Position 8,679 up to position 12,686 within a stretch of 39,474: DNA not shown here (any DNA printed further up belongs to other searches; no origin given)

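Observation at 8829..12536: Giant 1235-aa fusion of a GT9 heptosyltransferase-like domain, about 770 aa of unknown sequence, and a Kdo/WaaP/RIO-like kinase domain, in an archaeon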

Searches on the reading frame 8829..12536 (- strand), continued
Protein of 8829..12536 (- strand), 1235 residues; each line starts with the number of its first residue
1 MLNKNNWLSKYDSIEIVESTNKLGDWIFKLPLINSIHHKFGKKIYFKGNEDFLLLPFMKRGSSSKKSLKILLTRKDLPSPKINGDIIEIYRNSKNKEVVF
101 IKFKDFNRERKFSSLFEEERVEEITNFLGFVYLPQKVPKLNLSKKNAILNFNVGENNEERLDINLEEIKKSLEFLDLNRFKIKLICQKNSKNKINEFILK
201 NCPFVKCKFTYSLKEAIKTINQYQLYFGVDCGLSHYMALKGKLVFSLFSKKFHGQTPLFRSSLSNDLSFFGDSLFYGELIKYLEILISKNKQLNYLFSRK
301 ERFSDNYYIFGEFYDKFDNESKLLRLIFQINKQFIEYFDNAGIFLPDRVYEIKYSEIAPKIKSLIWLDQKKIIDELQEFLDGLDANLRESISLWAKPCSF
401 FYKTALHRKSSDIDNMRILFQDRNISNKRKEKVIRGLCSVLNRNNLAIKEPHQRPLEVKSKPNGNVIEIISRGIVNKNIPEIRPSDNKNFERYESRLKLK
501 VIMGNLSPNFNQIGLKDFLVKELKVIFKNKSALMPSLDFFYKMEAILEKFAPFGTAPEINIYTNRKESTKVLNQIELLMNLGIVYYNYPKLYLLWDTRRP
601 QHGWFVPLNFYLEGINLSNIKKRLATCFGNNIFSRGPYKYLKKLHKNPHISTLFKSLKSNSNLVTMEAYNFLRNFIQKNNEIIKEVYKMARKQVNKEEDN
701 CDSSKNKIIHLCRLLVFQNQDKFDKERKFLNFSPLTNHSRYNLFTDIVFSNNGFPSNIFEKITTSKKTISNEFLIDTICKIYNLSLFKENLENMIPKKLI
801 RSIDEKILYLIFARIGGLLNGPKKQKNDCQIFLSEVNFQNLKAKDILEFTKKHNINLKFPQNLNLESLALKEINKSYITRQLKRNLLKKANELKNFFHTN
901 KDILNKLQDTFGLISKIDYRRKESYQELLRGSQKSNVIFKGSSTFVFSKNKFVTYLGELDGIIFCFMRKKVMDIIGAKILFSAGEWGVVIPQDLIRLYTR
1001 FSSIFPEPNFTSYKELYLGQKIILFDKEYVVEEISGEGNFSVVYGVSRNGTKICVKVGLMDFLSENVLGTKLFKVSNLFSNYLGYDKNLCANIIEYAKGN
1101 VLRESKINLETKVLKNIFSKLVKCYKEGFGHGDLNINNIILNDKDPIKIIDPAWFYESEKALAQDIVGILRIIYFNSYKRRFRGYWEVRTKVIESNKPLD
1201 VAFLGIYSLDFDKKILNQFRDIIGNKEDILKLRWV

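Call 82: search_protein_families(library=ncbifam, proteins=[L001:4903-5532:-, L001:4394-4906:+, L002:1027-1674:+, L001:2911-4326:-], max_evalue=0.01)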
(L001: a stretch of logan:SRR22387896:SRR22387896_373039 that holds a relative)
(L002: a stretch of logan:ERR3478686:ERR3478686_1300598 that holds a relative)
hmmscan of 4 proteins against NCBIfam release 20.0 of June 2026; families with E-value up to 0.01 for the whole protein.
L001:4903-5532:- (209 aa): 2 families
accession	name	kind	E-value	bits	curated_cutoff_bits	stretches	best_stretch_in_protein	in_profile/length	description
NF003122.0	PRK04040.1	equivalog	9.7e-12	44.8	155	1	12-196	7-187/189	adenylate kinase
TIGR00235.1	udk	equivalog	0.0028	17.3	220.3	0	7-34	6-33/207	uridine kinase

L001:4394-4906:+ (170 aa): 3 families
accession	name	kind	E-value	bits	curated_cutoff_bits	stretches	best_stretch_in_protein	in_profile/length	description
NF041652.1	Nud_hyd_Dein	equivalog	2.1e-11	44.3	200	1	11-134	10-130/152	Nudix hydrolase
NF008736.0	PRK11762.1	equivalog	3.6e-05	23.4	169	1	18-73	53-106/186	ADP compounds hydrolase NudE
NF006961.0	PRK09438.1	equivalog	0.00043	19.8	103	1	16-76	11-67/151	dihydroneopterin triphosphate diphosphatase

L002:1027-1674:+ (215 aa): 5 families
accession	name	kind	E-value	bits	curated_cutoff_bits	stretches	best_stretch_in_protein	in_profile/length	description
TIGR02409.1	carnitine_bodg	equivalog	4.4e-05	22.7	414.75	1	175-200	319-346/366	gamma-butyrobetaine dioxygenase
NF049936.1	TriMthamethphnDioxTmpA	equivalog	0.00016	20.7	400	0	175-202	317-345/366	2-trimethylaminoethylphosphonate dioxygenase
TIGR02410.1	carnitine_TMLD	equivalog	0.00019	21.1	268.3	1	166-199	309-342/362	trimethyllysine dioxygenase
NF043003.1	ClavSyn_CS1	equivalog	0.001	18.6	450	0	148-195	226-273/312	clavaminate synthase Cs1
NF041363.1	GntD_guanitoxin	equivalog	0.0031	16.8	345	1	148-195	260-307/341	guanitoxin biosynthesis L-enduracididine beta-hydroxylase GntD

L001:2911-4326:- (471 aa): 47 families (the best 25 are shown)
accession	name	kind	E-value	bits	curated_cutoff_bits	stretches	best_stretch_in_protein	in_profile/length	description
NF047865.1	rSAM_PapB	equivalog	8.1e-44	150.2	340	1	112-436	5-322/330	PapB family radical SAM/SPASM ranthipeptide maturase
TIGR03906.1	quino_hemo_SAM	equivalog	3.2e-30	105.2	453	2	95-267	80-245/467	quinohemoprotein amine dehydrogenase maturation protein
TIGR04068.1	rSAM_ocin_clost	equivalog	2.4e-29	102.5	500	1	55-328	31-299/462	Cys-rich peptide radical SAM maturase CcpM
NF035951.1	rSAM_RumMC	equivalog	6.8e-28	97.6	720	1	63-265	65-261/510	RumMC family radical SAM sactipeptide maturase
TIGR03974.1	rSAM_six_Cys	equivalog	2.1e-27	96.1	425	1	63-455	54-440/451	thioether cross-link-forming SCIFF peptide maturase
NF040492.1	not_ScfB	exception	3.6e-27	95.4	855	1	103-455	88-439/450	ScfB-related radical SAM/SPASM orphan maturase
TIGR04064.1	rSAM_nif11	equivalog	6e-27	94.5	518.7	2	104-263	72-224/459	nif11-like peptide radical SAM maturase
TIGR03942.1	sulfatase_rSAM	equivalog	5.7e-26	91.4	349.45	1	116-459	7-352/363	anaerobic sulfatase maturase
NF041298.1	rSAM_mat_DynA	equivalog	7.8e-25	87.6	450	1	120-456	11-345/356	dynobactin maturation radical SAM/SPASM protein DynA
NF038107.1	rSAM_NF038107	equivalog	4e-24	85.2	600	1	24-432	15-402/444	Cys-every-fifth radical SAM/SPASM peptide maturase CefB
TIGR04463.1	rSAM_vs_C_rich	equivalog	5.8e-23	81.3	525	1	42-432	20-396/438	TIGR04463 family radical SAM/SPASM RiPP maturase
NF041707.1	rSAM_YhhB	equivalog_domain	1.1e-22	80.5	445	1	119-274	11-164/369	cyclophane-forming radical SAM/SPASM peptide maturase YhhB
TIGR03978.1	rSAM_paired_1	equivalog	1.6e-22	80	370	1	88-300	63-264/466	His-Xaa-Ser system radical SAM maturase HxsB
TIGR04136.1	rSAM_FibroRumin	equivalog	8.1e-21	74.4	400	1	67-465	53-453/458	FibroRumin system radical SAM peptide maturase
NF038170.1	lachnocin_rSAM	equivalog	1.1e-20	73.9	550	1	100-270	66-230/440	lachnocin radical SAM maturase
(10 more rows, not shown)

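Call 103: search_solved_structures(query=A11, max_evalue=1, show_alignments=1)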
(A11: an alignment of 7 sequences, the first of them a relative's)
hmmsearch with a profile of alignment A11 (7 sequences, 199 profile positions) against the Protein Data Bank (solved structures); distinct sequences matched with E-value up to 1: 124 (the best 60 are shown).
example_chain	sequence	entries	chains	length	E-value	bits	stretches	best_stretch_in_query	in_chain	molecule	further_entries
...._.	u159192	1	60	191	1e-11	48.1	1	4-194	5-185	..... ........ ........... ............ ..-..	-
3h86_B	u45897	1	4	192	2e-10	44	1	2-190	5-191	Adenylate kinase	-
6ln3_A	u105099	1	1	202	3e-09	40.1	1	2-193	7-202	Adenylate kinase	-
6pjw_A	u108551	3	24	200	1.8e-08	37.6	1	2-191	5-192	Adenylate kinase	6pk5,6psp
1ki9_A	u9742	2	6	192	4.2e-08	36.4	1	2-187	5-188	adenylate kinase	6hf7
1kht_A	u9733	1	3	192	5.5e-07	32.7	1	2-189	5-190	adenylate kinase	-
1nks_A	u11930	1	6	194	2.5e-06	30.6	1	4-187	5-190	ADENYLATE KINASE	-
6c2u_A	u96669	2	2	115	2.9e-05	27.1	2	2-41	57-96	phosphate-loop protein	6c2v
7owe_E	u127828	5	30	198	0.00029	23.8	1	3-161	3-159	Adenylate kinase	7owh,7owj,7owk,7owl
9r72_B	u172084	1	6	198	0.00056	22.9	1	3-162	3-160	Adenylate kinase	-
2yvu_A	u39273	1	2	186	0.013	18.4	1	2-55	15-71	Probable adenylyl-sulfate kinase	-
4cvn_A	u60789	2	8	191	0.14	15.1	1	1-22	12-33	PUTATIVE ADENYLATE KINASE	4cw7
6lsy_A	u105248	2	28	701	0.15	15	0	6-68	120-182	ATP-dependent Clp protease, ATP-binding subunit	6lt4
9s77_A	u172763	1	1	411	0.15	14.9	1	68-128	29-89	Casein kinase II subunit alpha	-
3w8l_A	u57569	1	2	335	0.17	14.8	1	69-128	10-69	Casein kinase II subunit alpha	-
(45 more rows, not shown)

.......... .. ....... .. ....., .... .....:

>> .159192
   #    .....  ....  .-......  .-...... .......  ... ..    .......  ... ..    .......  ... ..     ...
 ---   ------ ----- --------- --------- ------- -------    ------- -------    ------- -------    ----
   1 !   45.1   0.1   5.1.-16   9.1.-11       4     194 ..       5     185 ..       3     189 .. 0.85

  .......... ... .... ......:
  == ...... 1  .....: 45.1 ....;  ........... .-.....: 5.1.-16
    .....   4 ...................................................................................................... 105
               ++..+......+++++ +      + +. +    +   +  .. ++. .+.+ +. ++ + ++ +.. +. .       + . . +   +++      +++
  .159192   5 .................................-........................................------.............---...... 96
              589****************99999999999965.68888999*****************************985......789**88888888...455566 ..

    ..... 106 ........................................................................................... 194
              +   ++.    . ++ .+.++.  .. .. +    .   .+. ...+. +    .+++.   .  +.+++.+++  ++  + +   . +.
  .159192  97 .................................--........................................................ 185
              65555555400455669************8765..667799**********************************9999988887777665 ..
